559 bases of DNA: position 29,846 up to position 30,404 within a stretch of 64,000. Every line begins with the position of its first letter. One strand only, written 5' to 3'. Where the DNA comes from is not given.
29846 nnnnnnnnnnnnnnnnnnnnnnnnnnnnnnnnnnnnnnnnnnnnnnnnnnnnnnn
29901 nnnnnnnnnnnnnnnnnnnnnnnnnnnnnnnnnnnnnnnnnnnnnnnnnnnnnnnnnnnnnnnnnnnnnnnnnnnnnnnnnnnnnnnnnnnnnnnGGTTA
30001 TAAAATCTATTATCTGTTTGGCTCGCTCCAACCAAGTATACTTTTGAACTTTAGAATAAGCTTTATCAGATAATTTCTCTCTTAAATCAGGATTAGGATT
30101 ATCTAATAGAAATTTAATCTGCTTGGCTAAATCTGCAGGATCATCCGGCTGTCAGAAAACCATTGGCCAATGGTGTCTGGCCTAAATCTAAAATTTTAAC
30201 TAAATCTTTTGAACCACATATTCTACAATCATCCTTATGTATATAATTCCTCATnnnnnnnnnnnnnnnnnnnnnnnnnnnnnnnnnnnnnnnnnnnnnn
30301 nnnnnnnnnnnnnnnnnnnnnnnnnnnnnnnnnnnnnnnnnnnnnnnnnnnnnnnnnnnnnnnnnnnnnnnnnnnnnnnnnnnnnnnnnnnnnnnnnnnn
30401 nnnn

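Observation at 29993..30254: Deletion scar: N-terminus of a TylCIII/TcaB9-type sugar C-methyltransferase fused to the C-terminus of a GT4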

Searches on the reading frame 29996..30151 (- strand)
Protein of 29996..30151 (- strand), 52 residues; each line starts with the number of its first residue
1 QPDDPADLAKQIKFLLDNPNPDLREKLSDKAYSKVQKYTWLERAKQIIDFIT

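Call 4: search_protein_families(library=pfam, proteins=[window:29996-30142:-], max_evalue=10)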
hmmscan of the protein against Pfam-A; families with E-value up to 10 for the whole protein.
seq(49 aa): 1 family
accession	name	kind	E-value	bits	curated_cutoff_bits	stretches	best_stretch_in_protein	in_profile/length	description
PF13524.12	Glyco_trans_1_2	-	0.00036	20.9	25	1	1-46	100-144/144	Glycosyl transferase-like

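Call 32: search_protein_representatives(protein=window:29996-30151:-)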
Query: 52 residues. Proteins with E-value up to 0.001 (for the whole library): 41; up to 1e-10: 0; up to 1e-30: 0. The best 41 are listed.
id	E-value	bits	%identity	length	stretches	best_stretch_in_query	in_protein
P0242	2.1e-08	49.7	61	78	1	1-51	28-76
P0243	8.6e-07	44.7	58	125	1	1-52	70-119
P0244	2.1e-06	43.5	53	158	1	2-50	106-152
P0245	2.6e-06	43.2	55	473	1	1-51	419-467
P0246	3.3e-06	42.9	55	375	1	1-51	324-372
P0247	5.0e-06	42.3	54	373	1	1-50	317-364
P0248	5.1e-06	42.3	41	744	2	1-51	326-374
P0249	5.5e-06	42.2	53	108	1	1-51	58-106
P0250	7.4e-06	41.8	51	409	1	1-51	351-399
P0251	1.6e-05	40.8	49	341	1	1-51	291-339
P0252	1.8e-05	40.6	54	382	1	2-51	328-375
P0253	2.0e-05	40.5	50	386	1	2-51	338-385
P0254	2.4e-05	40.2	51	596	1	1-51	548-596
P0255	2.8e-05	40.0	49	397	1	1-51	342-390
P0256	3.8e-05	39.6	53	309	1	1-51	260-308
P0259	4.9e-05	39.3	52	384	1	2-51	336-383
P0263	8.7e-05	38.5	55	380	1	2-52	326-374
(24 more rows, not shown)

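Call 33: search_protein_families(library=pfam, proteins=[P0245, P0246, P0247, P0250, P0251, P0252, P0253, P0255, P0259, P0263], max_evalue=0.00001)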
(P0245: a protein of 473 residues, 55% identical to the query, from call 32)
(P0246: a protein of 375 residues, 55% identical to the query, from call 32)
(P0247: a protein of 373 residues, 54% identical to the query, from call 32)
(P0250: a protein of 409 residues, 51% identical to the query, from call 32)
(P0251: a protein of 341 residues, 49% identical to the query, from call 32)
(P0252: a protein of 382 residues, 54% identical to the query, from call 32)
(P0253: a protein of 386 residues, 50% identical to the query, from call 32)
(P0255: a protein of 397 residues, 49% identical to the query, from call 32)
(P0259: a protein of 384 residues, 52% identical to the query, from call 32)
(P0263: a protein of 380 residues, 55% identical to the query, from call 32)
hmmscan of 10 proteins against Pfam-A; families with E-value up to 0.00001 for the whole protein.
P0245 (473 aa): 3 families
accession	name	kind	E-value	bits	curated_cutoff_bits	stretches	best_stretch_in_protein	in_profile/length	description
PF00534.26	Glycos_transf_1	-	3.3e-21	76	26.4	1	231-382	4-142/172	Glycosyl transferases group 1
PF13692.12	Glyco_trans_1_4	-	6.2e-17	62.6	27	1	243-374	2-118/142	Glycosyl transferases group 1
PF13524.12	Glyco_trans_1_2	-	5.6e-07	30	25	0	421-465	99-144/144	Glycosyl transferase-like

P0246 (375 aa): 4 families
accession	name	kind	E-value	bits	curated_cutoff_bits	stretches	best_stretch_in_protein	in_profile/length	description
PF13692.12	Glyco_trans_1_4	-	1.7e-21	77.4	27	1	199-341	2-142/142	Glycosyl transferases group 1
PF00534.26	Glycos_transf_1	-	2.2e-21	76.6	26.4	1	187-353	4-170/172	Glycosyl transferases group 1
PF13439.12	Glyco_transf_4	-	3.4e-10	40.6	28.5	1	24-178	11-170/170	Glycosyltransferase Family 4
PF13524.12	Glyco_trans_1_2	-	3.4e-07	30.7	25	1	234-369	22-143/144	Glycosyl transferase-like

P0247 (373 aa): 4 families
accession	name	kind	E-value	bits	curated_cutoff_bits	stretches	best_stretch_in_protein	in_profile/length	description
PF00534.26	Glycos_transf_1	-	1.2e-25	90.5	26.4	1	179-347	2-171/172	Glycosyl transferases group 1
PF13692.12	Glyco_trans_1_4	-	1.9e-19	70.8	27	1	194-334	3-142/142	Glycosyl transferases group 1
PF13524.12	Glyco_trans_1_2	-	1.3e-12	48.3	25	1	240-362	27-143/144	Glycosyl transferase-like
PF13439.12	Glyco_transf_4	-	4.1e-06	27.4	28.5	0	26-171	8-169/170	Glycosyltransferase Family 4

P0250 (409 aa): 4 families
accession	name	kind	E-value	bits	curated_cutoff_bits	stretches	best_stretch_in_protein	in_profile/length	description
PF13692.12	Glyco_trans_1_4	-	1.4e-23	84.2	27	1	218-368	2-142/142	Glycosyl transferases group 1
PF00534.26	Glycos_transf_1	-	5.7e-23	81.8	26.4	1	204-380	2-170/172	Glycosyl transferases group 1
PF13524.12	Glyco_trans_1_2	-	1.9e-07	31.6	25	1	311-396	59-143/144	Glycosyl transferase-like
PF13439.12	Glyco_transf_4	-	3.6e-07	30.8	28.5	1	31-195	11-168/170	Glycosyltransferase Family 4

P0251 (341 aa): 4 families
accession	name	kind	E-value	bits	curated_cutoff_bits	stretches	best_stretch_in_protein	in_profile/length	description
PF00534.26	Glycos_transf_1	-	9.1e-20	71.3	26.4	1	149-320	4-170/172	Glycosyl transferases group 1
PF13692.12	Glyco_trans_1_4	-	1.5e-19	71.1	27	1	161-308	2-142/142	Glycosyl transferases group 1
PF13524.12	Glyco_trans_1_2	-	7.9e-12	45.8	25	1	218-336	28-143/144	Glycosyl transferase-like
PF13439.12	Glyco_transf_4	-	2.6e-08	34.5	28.5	1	31-139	39-169/170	Glycosyltransferase Family 4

P0252 (382 aa): 3 families
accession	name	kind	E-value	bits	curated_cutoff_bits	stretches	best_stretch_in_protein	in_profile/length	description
PF00534.26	Glycos_transf_1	-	3.2e-18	66.3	26.4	1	191-357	6-171/172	Glycosyl transferases group 1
PF13692.12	Glyco_trans_1_4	-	1e-16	61.9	27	1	201-344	2-142/142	Glycosyl transferases group 1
PF13524.12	Glyco_trans_1_2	-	6.5e-11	42.8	25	1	221-372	8-143/144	Glycosyl transferase-like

P0253 (386 aa): 4 families
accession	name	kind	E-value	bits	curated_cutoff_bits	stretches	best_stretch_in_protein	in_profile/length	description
PF00534.26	Glycos_transf_1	-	4e-25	88.8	26.4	1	194-366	2-170/172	Glycosyl transferases group 1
PF13692.12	Glyco_trans_1_4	-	7.5e-23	81.8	27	1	208-353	2-141/142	Glycosyl transferases group 1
PF13439.12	Glyco_transf_4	-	1.1e-10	42.2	28.5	1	25-186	12-169/170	Glycosyltransferase Family 4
PF13524.12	Glyco_trans_1_2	-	1.5e-10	41.7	25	1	245-383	18-144/144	Glycosyl transferase-like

P0255 (397 aa): 3 families
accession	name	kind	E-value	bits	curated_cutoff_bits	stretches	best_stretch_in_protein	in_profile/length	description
PF00534.26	Glycos_transf_1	-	5e-25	88.4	26.4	1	193-371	2-170/172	Glycosyl transferases group 1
PF13692.12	Glyco_trans_1_4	-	1.4e-23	84.1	27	1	209-358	4-141/142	Glycosyl transferases group 1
PF13524.12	Glyco_trans_1_2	-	6.5e-12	46.1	25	1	239-385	13-141/144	Glycosyl transferase-like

P0259 (384 aa): 4 families
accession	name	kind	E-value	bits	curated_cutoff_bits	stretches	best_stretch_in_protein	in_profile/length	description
PF00534.26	Glycos_transf_1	-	6.6e-26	91.3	26.4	1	195-364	2-170/172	Glycosyl transferases group 1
PF13692.12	Glyco_trans_1_4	-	2.9e-21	76.7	27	1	209-352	2-142/142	Glycosyl transferases group 1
PF13524.12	Glyco_trans_1_2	-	4.2e-14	53.2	25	1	255-381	26-144/144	Glycosyl transferase-like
PF13439.12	Glyco_transf_4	-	1.8e-06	28.5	28.5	1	21-187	8-169/170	Glycosyltransferase Family 4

P0263 (380 aa): 4 families
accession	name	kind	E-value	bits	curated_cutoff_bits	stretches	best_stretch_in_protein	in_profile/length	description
PF13692.12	Glyco_trans_1_4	-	2.3e-24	86.7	27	1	196-342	2-142/142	Glycosyl transferases group 1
PF00534.26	Glycos_transf_1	-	3.1e-23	82.6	26.4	1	186-353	6-169/172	Glycosyl transferases group 1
PF13524.12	Glyco_trans_1_2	-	1.1e-09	38.9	25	1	216-370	8-143/144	Glycosyl transferase-like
PF13439.12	Glyco_transf_4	-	3.4e-06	27.6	28.5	0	21-174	8-169/170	Glycosyltransferase Family 4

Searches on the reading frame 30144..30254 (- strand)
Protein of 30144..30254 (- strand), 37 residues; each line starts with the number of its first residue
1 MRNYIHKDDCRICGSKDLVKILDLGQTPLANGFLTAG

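Call 4: search_protein_families(library=pfam, proteins=[window:30144-30254:-], max_evalue=10)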
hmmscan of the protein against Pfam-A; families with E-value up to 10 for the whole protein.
seq(37 aa): 1 family
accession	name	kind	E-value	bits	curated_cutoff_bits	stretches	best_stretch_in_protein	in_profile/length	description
PF08421.16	Methyltransf_13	-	1.8e-09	38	31.3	1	10-36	1-27/62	Putative zinc binding domain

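Call 31: search_solved_structures(query=window:30150-30254:-, max_evalue=10, show_alignments=3)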
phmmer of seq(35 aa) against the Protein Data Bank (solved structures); distinct sequences matched with E-value up to 10: 8.
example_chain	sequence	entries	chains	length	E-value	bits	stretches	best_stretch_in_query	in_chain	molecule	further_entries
4rv9_A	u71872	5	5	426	0.0047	20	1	9-34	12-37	D-mycarose 3-C-methyltransferase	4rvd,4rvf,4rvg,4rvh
5eil_A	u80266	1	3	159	0.053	16.8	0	12-31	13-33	TRI-05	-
5t64_A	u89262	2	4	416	0.31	14.5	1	9-35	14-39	Sugar 3-C-methyl transferase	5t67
5t6b_A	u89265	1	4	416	0.32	14.5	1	9-35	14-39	Sugar 3-C-methyl transferase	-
3qqc_E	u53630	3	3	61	0.81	13.2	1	4-19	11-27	DNA-directed RNA polymerase, subunit e'' | Transcription elongation factor Spt4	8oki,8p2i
8br8_Sh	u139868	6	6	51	1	12.9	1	4-18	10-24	Ribosomal protein S29A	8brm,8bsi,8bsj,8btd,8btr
1ryq_A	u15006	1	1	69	1.1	12.8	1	4-19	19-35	DNA-directed RNA polymerase, subunit e''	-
3p8b_A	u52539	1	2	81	1.9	12.2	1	4-19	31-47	DNA-directed RNA polymerase, subunit e''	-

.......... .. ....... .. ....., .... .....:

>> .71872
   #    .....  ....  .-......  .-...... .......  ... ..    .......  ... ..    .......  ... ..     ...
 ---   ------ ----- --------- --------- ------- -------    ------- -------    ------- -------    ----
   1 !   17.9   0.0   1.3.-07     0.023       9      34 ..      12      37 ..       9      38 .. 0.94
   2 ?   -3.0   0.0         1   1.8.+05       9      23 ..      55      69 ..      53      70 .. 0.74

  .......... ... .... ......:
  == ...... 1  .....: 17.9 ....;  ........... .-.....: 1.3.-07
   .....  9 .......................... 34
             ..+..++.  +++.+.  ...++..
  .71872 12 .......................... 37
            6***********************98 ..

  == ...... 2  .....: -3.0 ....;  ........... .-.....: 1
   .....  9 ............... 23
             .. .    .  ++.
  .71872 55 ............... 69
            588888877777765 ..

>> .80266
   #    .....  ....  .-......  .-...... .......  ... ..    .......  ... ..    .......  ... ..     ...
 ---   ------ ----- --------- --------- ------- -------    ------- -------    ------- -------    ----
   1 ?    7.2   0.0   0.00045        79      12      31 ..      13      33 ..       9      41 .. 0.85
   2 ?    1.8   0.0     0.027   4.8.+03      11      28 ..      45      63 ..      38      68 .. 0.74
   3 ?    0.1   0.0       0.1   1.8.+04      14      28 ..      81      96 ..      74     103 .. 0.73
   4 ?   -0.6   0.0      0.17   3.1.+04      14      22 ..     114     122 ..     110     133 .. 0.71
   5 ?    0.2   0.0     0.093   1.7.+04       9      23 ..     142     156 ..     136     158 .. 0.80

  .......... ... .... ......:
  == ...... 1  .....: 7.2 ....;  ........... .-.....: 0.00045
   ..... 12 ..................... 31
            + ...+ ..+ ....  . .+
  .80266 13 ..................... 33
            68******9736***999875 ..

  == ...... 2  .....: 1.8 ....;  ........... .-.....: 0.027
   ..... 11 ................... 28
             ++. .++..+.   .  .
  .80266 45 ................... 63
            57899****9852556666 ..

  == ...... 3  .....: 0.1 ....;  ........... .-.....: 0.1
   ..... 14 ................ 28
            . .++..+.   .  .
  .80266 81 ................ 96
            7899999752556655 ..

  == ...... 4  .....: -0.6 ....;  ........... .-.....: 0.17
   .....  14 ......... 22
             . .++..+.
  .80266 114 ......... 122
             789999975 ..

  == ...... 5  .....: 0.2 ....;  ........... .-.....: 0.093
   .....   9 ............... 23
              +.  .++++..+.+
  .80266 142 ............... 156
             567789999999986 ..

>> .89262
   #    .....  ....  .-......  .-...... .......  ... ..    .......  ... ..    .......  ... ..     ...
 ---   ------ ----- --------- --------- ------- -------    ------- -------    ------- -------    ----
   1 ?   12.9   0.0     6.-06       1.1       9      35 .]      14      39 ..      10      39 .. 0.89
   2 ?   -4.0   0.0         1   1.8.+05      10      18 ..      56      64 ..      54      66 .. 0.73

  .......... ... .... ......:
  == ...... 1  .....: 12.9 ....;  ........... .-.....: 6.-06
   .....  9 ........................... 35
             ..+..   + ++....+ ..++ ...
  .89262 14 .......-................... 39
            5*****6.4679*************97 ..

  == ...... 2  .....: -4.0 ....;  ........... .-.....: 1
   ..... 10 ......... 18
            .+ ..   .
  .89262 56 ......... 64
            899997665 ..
